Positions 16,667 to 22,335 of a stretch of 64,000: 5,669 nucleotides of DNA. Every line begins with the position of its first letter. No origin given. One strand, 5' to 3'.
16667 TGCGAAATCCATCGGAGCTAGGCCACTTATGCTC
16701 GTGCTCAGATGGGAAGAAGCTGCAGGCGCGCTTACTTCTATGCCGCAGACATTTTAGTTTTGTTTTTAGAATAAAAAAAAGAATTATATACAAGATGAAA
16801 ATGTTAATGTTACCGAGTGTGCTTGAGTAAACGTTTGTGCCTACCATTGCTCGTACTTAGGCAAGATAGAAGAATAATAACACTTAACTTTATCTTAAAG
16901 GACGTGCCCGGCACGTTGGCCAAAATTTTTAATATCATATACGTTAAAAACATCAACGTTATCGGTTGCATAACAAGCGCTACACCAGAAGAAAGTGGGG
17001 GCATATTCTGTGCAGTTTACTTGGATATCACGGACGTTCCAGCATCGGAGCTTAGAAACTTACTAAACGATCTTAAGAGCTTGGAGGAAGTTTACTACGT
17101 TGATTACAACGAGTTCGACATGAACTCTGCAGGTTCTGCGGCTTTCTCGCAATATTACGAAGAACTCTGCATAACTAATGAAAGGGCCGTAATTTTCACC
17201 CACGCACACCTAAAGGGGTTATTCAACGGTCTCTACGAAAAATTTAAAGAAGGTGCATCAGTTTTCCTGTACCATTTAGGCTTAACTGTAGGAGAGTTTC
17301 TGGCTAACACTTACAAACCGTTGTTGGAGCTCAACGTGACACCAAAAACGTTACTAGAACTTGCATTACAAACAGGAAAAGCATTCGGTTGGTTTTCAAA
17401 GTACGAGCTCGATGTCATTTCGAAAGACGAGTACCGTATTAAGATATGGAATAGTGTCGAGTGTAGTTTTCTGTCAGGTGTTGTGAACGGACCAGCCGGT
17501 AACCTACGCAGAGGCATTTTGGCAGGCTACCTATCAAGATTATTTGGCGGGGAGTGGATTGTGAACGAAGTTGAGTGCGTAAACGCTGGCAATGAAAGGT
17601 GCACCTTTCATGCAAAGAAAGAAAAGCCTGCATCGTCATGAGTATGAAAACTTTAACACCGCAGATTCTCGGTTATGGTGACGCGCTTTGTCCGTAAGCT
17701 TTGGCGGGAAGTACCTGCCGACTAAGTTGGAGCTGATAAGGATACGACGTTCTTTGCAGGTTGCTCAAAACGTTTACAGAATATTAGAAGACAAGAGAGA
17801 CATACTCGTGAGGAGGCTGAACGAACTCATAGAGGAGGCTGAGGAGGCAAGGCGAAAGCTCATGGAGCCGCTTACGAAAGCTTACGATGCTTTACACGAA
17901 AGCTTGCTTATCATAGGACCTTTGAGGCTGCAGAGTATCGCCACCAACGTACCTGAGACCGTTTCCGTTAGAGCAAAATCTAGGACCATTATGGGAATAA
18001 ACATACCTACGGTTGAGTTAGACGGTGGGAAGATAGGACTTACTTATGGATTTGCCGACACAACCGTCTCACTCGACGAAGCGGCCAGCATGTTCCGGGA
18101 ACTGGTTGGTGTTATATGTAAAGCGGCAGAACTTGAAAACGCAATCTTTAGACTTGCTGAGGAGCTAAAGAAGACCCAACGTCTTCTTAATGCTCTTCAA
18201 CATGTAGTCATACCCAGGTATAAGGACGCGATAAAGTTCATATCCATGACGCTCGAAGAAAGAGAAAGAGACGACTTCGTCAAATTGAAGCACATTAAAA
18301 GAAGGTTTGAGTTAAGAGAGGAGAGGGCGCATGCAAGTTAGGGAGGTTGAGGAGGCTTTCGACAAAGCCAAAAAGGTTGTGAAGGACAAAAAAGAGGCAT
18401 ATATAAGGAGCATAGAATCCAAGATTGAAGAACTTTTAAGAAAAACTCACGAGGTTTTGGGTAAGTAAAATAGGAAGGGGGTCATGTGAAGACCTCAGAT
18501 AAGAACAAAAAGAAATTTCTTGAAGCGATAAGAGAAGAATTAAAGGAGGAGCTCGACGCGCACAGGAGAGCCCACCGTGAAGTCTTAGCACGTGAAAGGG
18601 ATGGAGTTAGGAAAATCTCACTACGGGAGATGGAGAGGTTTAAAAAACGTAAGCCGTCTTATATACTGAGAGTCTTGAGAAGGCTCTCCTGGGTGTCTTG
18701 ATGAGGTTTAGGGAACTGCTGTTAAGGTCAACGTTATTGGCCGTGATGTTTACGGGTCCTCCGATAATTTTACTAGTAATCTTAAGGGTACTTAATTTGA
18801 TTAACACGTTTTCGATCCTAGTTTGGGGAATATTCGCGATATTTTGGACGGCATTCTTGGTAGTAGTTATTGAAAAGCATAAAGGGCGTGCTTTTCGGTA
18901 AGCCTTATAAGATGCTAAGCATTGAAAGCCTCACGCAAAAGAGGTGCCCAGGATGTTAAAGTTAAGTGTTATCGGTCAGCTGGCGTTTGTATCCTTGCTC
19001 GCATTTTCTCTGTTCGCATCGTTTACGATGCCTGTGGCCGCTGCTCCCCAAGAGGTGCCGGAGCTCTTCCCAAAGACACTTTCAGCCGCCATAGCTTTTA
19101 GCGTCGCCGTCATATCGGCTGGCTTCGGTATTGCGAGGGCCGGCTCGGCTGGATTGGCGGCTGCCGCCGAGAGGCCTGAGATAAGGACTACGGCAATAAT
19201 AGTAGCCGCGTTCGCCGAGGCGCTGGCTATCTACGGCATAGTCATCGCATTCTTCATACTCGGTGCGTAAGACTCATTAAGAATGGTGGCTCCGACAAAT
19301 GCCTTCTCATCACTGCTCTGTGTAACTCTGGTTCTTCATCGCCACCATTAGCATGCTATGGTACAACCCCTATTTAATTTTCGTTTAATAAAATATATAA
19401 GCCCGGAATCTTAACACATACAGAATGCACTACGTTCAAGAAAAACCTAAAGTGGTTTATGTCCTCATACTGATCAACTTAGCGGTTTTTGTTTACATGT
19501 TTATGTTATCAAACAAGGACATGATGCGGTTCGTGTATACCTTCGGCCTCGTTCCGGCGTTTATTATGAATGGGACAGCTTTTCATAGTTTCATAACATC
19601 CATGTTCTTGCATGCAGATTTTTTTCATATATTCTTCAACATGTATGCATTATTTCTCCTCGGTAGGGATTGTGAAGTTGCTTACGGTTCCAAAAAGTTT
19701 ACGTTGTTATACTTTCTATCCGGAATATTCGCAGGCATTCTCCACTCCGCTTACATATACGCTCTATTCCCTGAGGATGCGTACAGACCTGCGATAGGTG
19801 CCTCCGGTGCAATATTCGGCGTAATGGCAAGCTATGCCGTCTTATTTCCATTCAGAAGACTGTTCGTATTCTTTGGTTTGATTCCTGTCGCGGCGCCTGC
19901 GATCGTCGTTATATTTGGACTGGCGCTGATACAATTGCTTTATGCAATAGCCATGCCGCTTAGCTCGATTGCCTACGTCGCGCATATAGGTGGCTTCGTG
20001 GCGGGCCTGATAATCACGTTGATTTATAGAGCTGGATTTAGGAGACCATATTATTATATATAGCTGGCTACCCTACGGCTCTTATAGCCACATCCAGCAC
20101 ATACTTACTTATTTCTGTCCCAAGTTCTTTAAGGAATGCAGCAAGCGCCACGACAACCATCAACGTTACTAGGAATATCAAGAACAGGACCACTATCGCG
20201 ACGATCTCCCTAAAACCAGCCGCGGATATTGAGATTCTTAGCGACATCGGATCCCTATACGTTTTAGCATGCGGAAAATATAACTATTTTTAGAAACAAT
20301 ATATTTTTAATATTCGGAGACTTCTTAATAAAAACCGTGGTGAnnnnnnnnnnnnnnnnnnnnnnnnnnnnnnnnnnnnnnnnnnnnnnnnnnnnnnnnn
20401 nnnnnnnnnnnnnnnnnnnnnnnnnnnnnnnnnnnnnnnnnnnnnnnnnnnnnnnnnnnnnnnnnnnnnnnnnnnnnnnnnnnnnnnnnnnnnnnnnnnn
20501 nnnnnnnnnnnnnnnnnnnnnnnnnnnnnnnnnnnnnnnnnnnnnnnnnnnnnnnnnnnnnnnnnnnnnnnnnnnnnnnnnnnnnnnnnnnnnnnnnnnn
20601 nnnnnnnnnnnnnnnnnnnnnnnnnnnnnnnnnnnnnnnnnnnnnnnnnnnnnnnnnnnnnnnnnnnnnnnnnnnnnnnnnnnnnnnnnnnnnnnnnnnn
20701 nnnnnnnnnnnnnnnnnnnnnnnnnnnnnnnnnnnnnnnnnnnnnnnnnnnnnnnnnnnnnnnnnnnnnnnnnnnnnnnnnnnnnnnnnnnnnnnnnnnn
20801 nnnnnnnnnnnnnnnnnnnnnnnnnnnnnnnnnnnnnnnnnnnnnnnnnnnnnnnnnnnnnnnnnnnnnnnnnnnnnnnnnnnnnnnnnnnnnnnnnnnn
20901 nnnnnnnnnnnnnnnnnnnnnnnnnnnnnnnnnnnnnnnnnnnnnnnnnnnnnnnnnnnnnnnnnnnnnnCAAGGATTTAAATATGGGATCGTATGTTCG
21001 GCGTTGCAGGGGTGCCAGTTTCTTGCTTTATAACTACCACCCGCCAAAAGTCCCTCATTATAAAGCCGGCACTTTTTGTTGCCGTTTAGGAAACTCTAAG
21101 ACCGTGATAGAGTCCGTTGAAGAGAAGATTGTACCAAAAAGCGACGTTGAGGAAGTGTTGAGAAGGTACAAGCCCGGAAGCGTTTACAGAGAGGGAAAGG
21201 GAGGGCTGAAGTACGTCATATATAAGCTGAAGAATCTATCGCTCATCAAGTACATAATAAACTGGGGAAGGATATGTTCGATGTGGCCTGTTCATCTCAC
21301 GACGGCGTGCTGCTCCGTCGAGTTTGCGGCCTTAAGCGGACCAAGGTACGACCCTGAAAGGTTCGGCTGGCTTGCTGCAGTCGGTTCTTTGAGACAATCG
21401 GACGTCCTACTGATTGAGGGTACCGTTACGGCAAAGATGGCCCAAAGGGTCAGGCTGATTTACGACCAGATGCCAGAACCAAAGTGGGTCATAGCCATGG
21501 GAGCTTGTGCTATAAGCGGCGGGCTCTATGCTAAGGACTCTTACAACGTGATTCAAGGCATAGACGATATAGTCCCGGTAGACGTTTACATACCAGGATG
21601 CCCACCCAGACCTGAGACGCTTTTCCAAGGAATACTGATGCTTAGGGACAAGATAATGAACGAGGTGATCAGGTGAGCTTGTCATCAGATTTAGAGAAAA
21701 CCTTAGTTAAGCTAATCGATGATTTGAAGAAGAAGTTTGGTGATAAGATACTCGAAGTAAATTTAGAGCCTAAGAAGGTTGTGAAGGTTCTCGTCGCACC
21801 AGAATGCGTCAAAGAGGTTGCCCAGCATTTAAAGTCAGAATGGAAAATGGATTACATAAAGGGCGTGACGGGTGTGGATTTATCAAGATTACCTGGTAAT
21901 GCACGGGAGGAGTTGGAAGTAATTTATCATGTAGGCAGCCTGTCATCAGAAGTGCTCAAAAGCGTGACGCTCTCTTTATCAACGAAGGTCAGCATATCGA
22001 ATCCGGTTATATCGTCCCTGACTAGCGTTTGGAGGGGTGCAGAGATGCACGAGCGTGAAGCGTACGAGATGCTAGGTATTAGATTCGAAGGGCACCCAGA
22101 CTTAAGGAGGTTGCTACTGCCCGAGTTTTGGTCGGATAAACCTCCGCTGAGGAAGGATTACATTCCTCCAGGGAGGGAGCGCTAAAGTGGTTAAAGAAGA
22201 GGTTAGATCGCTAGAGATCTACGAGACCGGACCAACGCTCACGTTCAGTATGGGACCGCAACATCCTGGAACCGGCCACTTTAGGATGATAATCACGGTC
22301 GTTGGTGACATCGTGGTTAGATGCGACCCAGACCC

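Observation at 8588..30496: tRNA set with atypical intron architecture: T-loop intron in tRNA-Phe, two-intron tRNA-Val(CAC), anticodon-loop intron in tRNA-Val(GAC); all three Val isoacceptors in one window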

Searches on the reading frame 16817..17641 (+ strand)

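Call 47: search_protein_families(library=pfam, proteins=[window:16817-17641:+], max_evalue=0.0001)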
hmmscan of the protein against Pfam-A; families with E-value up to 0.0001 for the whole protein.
window:16817-17641:+ (274 aa): 2 families
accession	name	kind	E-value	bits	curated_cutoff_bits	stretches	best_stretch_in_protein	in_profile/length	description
PF02830.23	V4R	-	8.5e-14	51.8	31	1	215-267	7-61/62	V4R domain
PF01842.31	ACT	-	5.2e-05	23.4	27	1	22-66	2-40/66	ACT domain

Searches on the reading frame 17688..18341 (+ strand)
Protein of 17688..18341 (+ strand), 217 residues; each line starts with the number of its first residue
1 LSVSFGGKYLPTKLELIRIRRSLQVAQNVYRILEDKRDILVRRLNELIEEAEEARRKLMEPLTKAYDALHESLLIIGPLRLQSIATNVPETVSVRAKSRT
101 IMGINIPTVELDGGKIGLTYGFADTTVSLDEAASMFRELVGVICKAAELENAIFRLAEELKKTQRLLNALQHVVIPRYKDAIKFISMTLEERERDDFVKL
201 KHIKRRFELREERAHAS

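Call 47: search_protein_families(library=pfam, proteins=[window:17688-18341:+], max_evalue=0.0001)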
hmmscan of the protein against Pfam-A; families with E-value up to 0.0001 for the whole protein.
window:17688-18341:+ (217 aa): 1 family
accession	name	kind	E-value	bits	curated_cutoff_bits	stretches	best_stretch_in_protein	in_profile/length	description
PF01813.22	ATP-synt_D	-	2e-56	191.4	25.7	1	15-205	1-196/196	ATP synthase subunit D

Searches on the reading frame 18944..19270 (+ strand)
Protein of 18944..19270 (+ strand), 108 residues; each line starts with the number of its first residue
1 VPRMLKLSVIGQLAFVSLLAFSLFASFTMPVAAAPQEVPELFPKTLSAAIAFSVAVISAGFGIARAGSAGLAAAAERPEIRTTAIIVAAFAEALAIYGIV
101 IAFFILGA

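Call 47: search_protein_families(library=pfam, proteins=[window:18944-19270:+], max_evalue=0.0001)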
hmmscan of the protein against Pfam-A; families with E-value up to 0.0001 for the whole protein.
window:18944-19270:+ (108 aa): 1 family
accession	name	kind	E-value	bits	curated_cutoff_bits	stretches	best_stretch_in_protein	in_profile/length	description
PF00137.26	ATP-synt_C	-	2.3e-15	57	24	1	46-105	1-60/60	ATP synthase subunit C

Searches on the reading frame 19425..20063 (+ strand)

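Call 47: search_protein_families(library=pfam, proteins=[window:19425-20063:+], max_evalue=0.0001)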
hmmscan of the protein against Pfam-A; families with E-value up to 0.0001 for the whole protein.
window:19425-20063:+ (212 aa): 1 family
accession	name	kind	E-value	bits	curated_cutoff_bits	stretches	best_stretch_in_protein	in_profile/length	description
PF01694.28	Rhomboid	-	3.3e-32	112.1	22.6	1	53-202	4-141/143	Rhomboid domain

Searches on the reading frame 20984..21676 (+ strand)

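Call 47: search_protein_families(library=pfam, proteins=[window:20984-21676:+], max_evalue=0.0001)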
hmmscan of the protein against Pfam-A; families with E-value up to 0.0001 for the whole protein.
window:20984-21676:+ (230 aa): 1 family
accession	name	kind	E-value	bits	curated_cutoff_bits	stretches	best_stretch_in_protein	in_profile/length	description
PF01058.29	Oxidored_q6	-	2.5e-31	108.5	27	1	109-220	1-128/128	NADH ubiquinone oxidoreductase, 20 Kd subunit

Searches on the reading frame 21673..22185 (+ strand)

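Call 47: search_protein_families(library=pfam, proteins=[window:21673-22185:+], max_evalue=0.0001)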
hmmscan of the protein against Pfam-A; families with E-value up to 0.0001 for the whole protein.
window:21673-22185:+ (170 aa): 1 family
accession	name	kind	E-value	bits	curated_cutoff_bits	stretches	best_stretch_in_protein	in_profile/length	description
PF00329.25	Complex1_30kDa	-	5.5e-35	121.1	22.5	1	40-167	2-122/124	Respiratory-chain NADH dehydrogenase, 30 Kd subunit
